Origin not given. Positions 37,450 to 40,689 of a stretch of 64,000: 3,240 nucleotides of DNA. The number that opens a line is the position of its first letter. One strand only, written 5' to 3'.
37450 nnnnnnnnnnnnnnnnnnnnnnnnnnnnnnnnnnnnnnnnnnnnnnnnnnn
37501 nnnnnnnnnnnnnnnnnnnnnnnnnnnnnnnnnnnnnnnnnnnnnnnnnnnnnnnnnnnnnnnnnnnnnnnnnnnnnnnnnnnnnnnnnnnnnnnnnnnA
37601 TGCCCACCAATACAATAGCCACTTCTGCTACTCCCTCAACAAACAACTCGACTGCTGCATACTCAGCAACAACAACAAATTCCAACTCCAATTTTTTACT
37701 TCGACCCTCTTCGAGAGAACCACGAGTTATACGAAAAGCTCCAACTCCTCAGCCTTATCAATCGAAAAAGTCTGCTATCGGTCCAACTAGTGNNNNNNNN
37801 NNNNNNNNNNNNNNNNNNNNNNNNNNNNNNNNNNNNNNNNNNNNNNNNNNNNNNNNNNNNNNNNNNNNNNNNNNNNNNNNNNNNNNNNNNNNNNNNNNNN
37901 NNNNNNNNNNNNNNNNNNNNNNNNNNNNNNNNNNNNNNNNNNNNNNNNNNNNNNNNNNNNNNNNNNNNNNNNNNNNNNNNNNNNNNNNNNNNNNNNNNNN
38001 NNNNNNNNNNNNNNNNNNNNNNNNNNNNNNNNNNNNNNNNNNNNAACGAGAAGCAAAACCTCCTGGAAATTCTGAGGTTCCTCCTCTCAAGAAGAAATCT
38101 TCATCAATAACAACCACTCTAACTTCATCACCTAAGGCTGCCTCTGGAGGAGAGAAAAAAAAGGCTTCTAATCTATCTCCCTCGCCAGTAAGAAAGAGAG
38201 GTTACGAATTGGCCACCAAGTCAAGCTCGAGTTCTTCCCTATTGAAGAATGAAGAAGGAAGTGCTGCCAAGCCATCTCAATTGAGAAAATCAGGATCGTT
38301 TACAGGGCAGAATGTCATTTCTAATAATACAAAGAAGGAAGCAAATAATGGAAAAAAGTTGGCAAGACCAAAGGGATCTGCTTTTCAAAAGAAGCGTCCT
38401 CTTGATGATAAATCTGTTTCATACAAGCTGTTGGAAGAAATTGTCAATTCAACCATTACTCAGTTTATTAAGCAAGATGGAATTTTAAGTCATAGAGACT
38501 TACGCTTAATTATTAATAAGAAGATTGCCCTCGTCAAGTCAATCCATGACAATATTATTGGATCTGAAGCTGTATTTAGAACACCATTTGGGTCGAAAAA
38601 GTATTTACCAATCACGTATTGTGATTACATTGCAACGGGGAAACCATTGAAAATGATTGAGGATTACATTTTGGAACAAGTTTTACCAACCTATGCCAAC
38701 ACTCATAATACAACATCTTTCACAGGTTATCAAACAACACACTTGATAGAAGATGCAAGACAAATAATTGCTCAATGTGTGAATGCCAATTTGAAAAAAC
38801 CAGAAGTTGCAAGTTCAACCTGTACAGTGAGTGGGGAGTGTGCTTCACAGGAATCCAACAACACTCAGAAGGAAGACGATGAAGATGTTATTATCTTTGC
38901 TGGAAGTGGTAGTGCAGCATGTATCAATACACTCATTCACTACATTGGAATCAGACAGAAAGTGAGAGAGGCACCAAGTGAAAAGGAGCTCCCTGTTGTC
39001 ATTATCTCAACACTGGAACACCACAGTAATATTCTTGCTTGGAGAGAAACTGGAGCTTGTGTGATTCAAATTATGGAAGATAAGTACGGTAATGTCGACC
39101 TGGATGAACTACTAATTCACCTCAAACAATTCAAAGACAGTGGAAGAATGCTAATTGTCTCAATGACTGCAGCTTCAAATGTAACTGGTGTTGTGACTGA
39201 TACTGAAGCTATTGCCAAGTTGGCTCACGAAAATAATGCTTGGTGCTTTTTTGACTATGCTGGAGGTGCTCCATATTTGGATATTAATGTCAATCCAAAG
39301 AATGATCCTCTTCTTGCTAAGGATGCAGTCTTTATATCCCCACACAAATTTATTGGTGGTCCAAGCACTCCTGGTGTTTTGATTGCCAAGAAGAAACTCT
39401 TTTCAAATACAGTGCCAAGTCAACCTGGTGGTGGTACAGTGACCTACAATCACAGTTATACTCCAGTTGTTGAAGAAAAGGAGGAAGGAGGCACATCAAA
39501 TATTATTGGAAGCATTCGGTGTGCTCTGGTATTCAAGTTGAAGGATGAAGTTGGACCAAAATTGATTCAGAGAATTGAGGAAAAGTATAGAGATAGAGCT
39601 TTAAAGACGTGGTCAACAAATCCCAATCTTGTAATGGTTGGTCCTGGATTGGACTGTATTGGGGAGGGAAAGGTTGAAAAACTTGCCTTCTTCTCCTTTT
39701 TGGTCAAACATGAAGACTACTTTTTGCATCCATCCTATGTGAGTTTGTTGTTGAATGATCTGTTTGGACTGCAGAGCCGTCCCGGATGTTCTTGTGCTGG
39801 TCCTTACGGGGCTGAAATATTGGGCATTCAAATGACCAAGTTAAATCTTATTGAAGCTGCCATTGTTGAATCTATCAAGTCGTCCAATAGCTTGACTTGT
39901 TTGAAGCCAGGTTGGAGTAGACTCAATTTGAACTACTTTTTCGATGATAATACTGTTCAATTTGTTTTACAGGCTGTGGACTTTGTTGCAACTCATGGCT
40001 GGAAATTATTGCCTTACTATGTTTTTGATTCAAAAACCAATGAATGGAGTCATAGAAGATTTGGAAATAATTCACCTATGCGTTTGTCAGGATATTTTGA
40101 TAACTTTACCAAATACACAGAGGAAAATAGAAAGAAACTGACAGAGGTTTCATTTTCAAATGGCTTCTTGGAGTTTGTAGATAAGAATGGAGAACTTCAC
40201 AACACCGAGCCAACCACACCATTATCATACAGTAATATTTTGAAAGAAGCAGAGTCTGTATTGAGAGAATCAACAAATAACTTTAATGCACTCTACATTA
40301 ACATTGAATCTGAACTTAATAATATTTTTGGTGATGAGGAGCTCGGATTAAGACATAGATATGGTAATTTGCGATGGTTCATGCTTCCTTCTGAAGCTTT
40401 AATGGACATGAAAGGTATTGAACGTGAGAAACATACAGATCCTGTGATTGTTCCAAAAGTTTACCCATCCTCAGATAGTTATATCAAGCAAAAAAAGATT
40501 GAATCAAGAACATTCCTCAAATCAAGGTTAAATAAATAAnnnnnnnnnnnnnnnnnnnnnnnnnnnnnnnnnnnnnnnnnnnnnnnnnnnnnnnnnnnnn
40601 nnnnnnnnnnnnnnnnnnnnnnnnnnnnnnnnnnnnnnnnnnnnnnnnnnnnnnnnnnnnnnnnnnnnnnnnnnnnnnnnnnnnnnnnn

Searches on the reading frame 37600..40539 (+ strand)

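Call 10: search_protein_families(library=pfam, proteins=[window:37600-40539:+], max_evalue=1)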
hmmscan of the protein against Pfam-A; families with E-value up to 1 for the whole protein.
window:37600-40539:+ (979 aa): 3 families
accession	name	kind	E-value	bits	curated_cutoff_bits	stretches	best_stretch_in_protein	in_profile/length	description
PF00266.25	Aminotran_5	-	1.3e-33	116.9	21.5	2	429-737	62-346/371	Aminotransferase class-V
PF00155.27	Aminotran_1_2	-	9.7e-07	28.7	19.7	1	367-554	28-187/361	Aminotransferase class I and II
PF01053.26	Cys_Met_Meta_PP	-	0.09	11.7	27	1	519-598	140-215/381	Cys/Met metabolism PLP-dependent enzyme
